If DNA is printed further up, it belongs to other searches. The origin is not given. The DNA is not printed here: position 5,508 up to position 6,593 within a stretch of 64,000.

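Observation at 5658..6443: Putative heliorhodopsin next to the island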

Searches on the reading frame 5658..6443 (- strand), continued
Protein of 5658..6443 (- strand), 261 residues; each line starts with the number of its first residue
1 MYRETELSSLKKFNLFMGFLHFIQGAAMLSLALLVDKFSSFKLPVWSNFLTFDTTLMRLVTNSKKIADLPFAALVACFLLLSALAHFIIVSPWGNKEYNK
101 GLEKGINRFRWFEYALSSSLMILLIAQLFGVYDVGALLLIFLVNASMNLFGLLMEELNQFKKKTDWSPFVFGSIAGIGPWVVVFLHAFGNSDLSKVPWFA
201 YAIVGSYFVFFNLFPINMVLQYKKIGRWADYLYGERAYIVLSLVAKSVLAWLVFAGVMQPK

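Call 16: find_related_loci(query=window:5658-6443:-, collection=genome_contigs, flank=8000)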
Query window:5658-6443:- (261 aa) in genome_contigs; peptide patterns used: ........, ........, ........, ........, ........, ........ (x = any residue, [..] = any of these).
600 stretches matched a pattern (row limit reached: there are more); 494 encode a relative of the query (tblastn E <= 1e-3); the best 80 are kept; 80 distinct loci.
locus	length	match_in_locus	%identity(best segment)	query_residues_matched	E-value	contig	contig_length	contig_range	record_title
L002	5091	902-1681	77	1-260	4e-137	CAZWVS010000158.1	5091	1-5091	MAG TPA_asm: uncultured Clostridiaceae bacterium isolate SRP319275_co2_341 genome assembly, contig: NODE_19255_length_50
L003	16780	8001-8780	73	1-260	7e-129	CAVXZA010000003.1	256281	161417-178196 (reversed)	MAG: uncultured Clostridia bacterium isolate MFD03804.bin.1.6 genome assembly, contig: contig_34269, whole genome shotgu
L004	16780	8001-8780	75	1-260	1e-128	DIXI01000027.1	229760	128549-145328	MAG TPA_asm: Sphaerochaeta sp. UBA6084 UBA6084_contig_753, whole genome shotgun sequence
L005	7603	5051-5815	76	6-260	1e-128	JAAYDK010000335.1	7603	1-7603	MAG: Spirochaetales bacterium isolate AS06rmzACSIP_552 587102_AS06, whole genome shotgun sequence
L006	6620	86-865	72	1-260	9e-129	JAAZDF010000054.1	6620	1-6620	MAG: Clostridium sp. isolate AS09scLD_114 55756_AS09, whole genome shotgun sequence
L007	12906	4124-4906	73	1-261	6e-128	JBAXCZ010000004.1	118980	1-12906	MAG: Clostridia bacterium isolate ELA206 MAG206_4, whole genome shotgun sequence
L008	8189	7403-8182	75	1-260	4e-127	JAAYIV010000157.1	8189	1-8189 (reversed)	MAG: Spirochaetales bacterium isolate AS10tlH2TH_148 247832_AS10, whole genome shotgun sequence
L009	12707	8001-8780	70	1-260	4e-125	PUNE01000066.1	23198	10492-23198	MAG: Halobacteroidaceae bacterium isolate B1Sed10_204 B1-Sed10-C1997, whole genome shotgun sequence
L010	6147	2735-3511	69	3-261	9e-125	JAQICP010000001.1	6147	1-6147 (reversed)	MAG: Vallitaleaceae bacterium isolate GH51 k119_191426, whole genome shotgun sequence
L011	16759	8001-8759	71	8-260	2e-124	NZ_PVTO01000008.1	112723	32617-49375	Alkalibacterium olivapovliticus strain DSM 13175 Ga0180996_108, whole genome shotgun sequence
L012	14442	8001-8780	70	1-260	7e-124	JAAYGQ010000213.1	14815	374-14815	MAG: Tissierellia bacterium isolate AS09scLD_251 315326_AS09, whole genome shotgun sequence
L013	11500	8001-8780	70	1-260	3e-124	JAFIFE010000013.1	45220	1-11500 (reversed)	MAG: Alkalibacterium sp. isolate coassembly_bin.25 k141_32705, whole genome shotgun sequence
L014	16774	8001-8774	71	3-260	5e-123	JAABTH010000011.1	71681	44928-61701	MAG: Bacillota bacterium isolate S22.Bin020 Scaffold_9, whole genome shotgun sequence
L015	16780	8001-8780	70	1-260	5e-123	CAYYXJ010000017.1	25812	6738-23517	MAG TPA_asm: uncultured Clostridiaceae bacterium isolate binchicken_co42_406 genome assembly, contig: NODE_2123_length_2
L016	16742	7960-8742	70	1-261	7e-123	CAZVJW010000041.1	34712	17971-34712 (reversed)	MAG TPA_asm: uncultured Eubacteriales bacterium isolate SRP192927_co4_831 genome assembly, contig: NODE_1858_length_3471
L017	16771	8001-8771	69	4-260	2e-122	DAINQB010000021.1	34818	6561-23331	MAG TPA_asm: Bacillota bacterium isolate CTOTU18719 NODE_954_length_34818_cov_10.433852, whole genome shotgun sequence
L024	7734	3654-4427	69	3-260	7e-121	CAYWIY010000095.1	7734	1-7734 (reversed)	MAG TPA_asm: uncultured Syntrophomonadaceae bacterium isolate binchicken_co32_447 genome assembly, contig: NODE_16841_le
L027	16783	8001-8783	68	1-261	5e-121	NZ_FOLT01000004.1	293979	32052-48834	Alkalibacterium subtropicum strain DSM 23664, whole genome shotgun sequence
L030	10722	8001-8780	67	1-260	2e-120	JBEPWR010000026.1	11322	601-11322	MAG: Eubacteriales bacterium isolate 01_S196.semibin_refined.024_sub NODE_2369_length_11322_cov_2.039214, whole genome s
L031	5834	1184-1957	70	3-260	1e-120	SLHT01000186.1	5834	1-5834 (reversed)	MAG: Syntrophomonadaceae bacterium isolate CSSed165cm_165 CSSed16-5cm-67162, whole genome shotgun sequence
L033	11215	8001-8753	71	10-260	1e-120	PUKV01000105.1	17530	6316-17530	MAG: Syntrophomonadaceae bacterium isolate B1Sed10_67 B1-Sed10-C3549, whole genome shotgun sequence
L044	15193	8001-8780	70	1-260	7e-118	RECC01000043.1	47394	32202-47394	MAG: Alkalibacterium sp. isolate LCM1.Bin64 NODE_408_length_47394_cov_24.8599, whole genome shotgun sequence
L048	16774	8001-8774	67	3-260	5e-116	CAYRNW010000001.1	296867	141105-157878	MAG TPA_asm: uncultured Eubacteriales bacterium isolate SRP241326_co3_59 genome assembly, contig: NODE_23_length_296867_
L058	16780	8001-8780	70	1-260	1e-120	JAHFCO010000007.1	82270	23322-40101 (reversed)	MAG: Bacillota bacterium isolate nzgw223 NODE_148_length_82271_cov_4.331893, whole genome shotgun sequence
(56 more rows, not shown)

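Call 21: search_protein_families(library=pfam, proteins=[L012:9816-11462:+, L027:6558-7781:-, L031:3202-3873:-, L030:4775-5524:+, L024:4644-5798:+, L033:6972-7331:-, L058:9893-11386:-, L017:3170-3721:-, L044:4194-4943:-, L048:6639-7883:+], max_evalue=0.001)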
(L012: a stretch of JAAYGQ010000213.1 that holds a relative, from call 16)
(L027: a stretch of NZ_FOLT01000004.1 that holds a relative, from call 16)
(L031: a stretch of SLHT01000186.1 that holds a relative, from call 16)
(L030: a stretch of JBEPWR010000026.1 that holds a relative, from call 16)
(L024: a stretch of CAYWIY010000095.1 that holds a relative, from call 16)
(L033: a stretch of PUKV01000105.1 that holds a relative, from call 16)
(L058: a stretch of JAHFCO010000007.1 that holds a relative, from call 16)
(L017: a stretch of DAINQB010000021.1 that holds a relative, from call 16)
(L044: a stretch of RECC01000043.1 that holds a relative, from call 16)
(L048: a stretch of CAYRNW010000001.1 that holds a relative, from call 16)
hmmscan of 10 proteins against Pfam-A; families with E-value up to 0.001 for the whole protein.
L012:9816-11462:+ (548 aa): 4 families
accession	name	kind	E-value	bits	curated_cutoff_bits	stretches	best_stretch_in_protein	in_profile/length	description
PF00664.28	ABC_membrane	-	3.7e-40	138.8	28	1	4-259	20-273/274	ABC transporter transmembrane region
PF00005.33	ABC_tran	-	1.9e-32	113.2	25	1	321-470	1-137/137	ABC transporter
PF02463.25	SMC_N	-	2.2e-07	31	40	1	413-510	116-209/220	RecF/RecN/SMC N terminal domain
PF03193.22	RsgA_GTPase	-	0.00015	22.1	30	1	316-351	92-126/174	RsgA GTPase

L027:6558-7781:- (407 aa): 1 family
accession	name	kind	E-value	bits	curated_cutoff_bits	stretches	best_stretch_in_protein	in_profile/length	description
PF00724.26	Oxidored_FMN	-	8.5e-57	193.4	27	1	5-338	1-338/342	NADH:flavin oxidoreductase / NADH oxidase family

L031:3202-3873:- (223 aa): 1 family
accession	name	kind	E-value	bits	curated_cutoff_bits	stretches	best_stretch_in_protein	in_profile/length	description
PF11361.13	DUF3159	-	2.6e-34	119.1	34.2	1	22-191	9-179/188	Protein of unknown function (DUF3159)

L030:4775-5524:+ (249 aa): 2 families
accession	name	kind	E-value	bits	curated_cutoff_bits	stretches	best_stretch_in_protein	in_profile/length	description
PF00486.34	Trans_reg_C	-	2e-29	101.9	26.2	1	169-245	1-77/77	Transcriptional regulatory protein, C terminal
PF00072.30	Response_reg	-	2.2e-27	95.9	30.2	1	21-129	1-110/111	Response regulator receiver domain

L024:4644-5798:+ (384 aa): 2 families
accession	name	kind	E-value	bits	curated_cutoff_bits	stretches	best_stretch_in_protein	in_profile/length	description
PF05257.22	CHAP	-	1.5e-14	54.6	26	1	65-147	9-79/81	CHAP domain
PF00404.24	Dockerin_1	-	2.1e-11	44.3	22.9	1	325-378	2-55/57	Dockerin type I domain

L033:6972-7331:- (119 aa): 1 family
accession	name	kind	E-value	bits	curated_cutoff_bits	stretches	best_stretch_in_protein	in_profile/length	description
PF07343.16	DUF1475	-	9.3e-10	39.1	22.3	1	18-96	141-217/236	Protein of unknown function (DUF1475)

L058:9893-11386:- (497 aa): 4 families
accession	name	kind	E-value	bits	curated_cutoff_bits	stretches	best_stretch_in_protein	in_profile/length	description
PF02518.31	HATPase_c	-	7.4e-28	97.7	26.4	1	372-481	2-109/111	Histidine kinase-, DNA gyrase B-, and HSP90-like ATPase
PF00512.31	HisKA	-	6.1e-20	71.5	26.9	1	262-327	2-65/66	His Kinase A (phospho-acceptor) domain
PF13589.12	HATPase_c_3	-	5.5e-06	26.9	25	1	383-452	10-80/137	Histidine kinase-, DNA gyrase B-, and HSP90-like ATPase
PF14501.12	HATPase_c_5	-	0.00021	21.6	22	1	376-467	6-90/102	GHKL domain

L017:3170-3721:- (183 aa): 2 families
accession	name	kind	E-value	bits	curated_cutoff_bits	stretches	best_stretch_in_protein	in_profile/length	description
PF00293.34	NUDIX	-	2.1e-14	54.1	21.1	1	45-162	2-119/134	NUDIX domain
PF14815.12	NUDIX_4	-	4.2e-09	36.6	35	1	51-123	3-73/113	NUDIX domain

L044:4194-4943:- (249 aa): 5 families
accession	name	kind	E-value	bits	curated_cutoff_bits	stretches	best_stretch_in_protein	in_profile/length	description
PF12695.13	Abhydrolase_5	-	4.3e-52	176.7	27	1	67-231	1-163/164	Alpha/beta hydrolase family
PF12146.15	Hydrolase_4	-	4.6e-06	26.5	27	0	111-156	64-109/239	Serine aminopeptidase, S33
PF20408.4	Abhydrolase_11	-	4.4e-05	23.7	27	1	113-209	65-166/193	Alpha/beta hydrolase domain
PF01764.32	Lipase_3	-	0.00034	21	22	1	119-142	60-82/140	Lipase (class 3)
PF00561.26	Abhydrolase_1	-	0.00058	20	25.8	0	124-170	70-112/245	alpha/beta hydrolase fold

L048:6639-7883:+ (414 aa): 1 family
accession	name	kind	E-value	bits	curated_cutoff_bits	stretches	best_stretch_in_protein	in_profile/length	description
PF13687.11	DUF4153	-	9.9e-42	143.9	27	1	92-400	22-317/373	Domain of unknown function (DUF4153)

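Call 22: search_solved_structures(query=window:5658-6443:-, max_evalue=1e-50, show_alignments=5)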
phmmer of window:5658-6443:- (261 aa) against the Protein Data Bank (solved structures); distinct sequences matched with E-value up to 1e-50: 6.
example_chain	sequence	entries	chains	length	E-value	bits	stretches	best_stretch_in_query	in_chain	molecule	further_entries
6is6_A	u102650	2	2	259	4.4e-56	193.6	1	5-260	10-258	heliorhodopsin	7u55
7clj_A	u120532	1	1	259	1.1e-55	192.3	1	5-260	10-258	heliorhodopsin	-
9ljj_A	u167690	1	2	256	1.5e-55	191.9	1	6-260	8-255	Heliorhodopsin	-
6su3_X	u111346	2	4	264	1.6e-55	191.7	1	6-260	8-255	48C12 heliorhodopsin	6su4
6uh3_A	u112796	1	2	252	8.1e-55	189.4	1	6-258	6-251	Heliorhodopsin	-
9vfc_A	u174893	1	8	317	5e-51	177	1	12-260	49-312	heliorhodopsin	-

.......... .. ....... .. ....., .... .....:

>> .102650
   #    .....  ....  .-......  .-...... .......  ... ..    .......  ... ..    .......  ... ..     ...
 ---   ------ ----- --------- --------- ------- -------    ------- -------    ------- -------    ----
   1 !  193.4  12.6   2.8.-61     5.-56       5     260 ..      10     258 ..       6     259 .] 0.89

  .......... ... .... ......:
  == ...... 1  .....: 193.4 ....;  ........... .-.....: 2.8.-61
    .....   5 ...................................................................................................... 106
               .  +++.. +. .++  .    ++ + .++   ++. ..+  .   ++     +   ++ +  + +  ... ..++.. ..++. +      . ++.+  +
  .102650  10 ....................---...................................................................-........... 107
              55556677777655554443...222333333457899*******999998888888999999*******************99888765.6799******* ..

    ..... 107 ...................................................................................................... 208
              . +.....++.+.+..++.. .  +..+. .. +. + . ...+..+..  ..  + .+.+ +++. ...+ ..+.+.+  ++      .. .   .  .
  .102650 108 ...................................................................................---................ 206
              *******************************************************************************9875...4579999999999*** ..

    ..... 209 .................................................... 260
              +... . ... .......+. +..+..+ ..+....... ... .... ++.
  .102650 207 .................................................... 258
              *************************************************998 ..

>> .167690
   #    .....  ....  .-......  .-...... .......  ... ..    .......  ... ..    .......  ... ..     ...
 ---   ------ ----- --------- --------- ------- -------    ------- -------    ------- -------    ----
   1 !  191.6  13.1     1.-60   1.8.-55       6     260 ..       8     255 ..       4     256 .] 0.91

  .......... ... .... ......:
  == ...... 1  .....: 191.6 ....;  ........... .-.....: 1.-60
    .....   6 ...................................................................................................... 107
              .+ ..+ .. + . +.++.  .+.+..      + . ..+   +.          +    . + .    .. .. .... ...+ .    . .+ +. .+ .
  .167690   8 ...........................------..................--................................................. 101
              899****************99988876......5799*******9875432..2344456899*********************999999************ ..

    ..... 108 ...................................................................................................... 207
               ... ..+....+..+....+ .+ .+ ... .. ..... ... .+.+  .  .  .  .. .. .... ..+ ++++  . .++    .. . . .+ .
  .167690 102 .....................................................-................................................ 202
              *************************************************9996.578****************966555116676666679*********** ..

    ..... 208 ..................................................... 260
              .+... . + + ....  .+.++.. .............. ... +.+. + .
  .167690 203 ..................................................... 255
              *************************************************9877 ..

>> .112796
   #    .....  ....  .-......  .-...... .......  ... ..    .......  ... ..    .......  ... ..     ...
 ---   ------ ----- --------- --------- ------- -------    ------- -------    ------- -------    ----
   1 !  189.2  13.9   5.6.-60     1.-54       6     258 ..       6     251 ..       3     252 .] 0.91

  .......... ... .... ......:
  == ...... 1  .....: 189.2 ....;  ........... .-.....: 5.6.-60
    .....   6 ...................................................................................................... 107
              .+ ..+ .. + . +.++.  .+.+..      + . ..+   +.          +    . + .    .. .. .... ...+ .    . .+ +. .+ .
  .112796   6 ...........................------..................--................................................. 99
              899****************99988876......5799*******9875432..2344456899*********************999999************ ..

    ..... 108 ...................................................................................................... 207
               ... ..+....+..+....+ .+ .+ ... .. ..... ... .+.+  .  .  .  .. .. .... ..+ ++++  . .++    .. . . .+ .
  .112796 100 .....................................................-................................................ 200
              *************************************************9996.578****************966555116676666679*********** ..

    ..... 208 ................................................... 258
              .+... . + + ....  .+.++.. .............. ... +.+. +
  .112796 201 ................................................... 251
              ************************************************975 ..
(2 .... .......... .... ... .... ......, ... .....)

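Call 56: predict_structure(alignment_id=A1)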
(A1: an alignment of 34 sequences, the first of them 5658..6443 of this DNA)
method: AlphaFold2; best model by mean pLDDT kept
length: 261 residues; sequences in the alignment: 34
mean_pLDDT: 84.6   pTM: 0.79
mean pLDDT of the five models: 84.6, 84.4, 82.8, 76.3, 72.8
residues with pLDDT >= 90: 72; 70-90: 169; 50-70: 16; < 50: 4
segments of 3 or more residues with pLDDT < 50: 1-4
pLDDT, mean of each block of 10 residues (from residue 1): 54 91 95 92 88 89 90 93 92 86 83 89 86 89 90 86 85 81 71 72 82 83 85 85 88 81 59
secondary structure, 60 per line:
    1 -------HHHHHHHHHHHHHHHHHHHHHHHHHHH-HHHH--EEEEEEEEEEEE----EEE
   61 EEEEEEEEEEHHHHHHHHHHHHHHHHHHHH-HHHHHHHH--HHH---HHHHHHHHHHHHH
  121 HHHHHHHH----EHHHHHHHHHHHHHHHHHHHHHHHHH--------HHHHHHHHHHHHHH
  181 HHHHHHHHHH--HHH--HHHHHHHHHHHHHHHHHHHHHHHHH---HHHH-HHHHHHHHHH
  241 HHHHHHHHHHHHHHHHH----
elements in order: H8-34 H36-39 E42-53 E58-70 H71-90 H92-99 H108-128 H134-158 H167-190 H198-222 H226-229 H231-257
